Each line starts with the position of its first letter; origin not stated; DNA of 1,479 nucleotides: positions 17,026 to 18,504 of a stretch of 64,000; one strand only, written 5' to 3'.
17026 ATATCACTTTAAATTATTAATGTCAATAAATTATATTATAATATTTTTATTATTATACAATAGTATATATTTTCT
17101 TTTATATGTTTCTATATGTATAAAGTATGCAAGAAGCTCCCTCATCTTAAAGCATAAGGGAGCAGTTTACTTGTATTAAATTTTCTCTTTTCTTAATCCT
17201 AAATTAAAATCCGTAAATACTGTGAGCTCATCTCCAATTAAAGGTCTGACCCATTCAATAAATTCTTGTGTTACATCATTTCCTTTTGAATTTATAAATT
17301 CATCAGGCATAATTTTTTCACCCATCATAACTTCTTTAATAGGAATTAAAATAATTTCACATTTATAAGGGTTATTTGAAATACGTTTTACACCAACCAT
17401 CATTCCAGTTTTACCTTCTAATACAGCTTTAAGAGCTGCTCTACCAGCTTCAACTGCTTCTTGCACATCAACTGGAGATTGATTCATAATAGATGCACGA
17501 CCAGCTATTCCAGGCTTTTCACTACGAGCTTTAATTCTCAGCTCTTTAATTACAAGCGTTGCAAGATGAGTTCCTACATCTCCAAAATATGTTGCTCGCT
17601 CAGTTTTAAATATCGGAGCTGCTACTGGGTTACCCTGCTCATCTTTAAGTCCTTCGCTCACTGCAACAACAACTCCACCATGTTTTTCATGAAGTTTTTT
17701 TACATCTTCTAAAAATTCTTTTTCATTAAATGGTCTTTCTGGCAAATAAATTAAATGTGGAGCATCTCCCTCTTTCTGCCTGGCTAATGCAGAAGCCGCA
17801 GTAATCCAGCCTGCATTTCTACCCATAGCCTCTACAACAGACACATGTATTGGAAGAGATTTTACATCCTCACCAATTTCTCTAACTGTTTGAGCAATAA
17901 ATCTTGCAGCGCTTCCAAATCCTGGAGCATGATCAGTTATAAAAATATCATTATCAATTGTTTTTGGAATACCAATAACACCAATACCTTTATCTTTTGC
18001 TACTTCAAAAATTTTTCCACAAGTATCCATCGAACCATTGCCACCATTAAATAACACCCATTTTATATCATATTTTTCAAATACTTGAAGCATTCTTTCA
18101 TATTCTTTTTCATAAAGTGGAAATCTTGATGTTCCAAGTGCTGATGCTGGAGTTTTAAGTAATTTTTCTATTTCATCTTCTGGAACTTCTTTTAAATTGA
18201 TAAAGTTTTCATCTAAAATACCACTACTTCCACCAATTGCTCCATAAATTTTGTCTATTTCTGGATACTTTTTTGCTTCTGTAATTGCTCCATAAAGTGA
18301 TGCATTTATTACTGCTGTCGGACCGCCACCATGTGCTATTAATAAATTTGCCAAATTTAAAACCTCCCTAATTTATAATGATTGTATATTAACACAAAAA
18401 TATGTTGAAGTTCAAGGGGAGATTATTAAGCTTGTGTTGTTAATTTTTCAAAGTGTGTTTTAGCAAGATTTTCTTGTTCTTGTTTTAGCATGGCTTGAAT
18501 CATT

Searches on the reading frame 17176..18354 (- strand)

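Call 89: search_protein_families(library=pfam, proteins=[window:17176-18354:-], max_evalue=0.0001)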
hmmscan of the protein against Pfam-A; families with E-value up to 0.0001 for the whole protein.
window:17176-18354:- (392 aa): 1 family
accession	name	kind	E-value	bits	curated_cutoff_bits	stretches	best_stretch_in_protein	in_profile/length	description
PF00365.25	PFK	-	8.4e-53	180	30.9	1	4-309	2-275/277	Phosphofructokinase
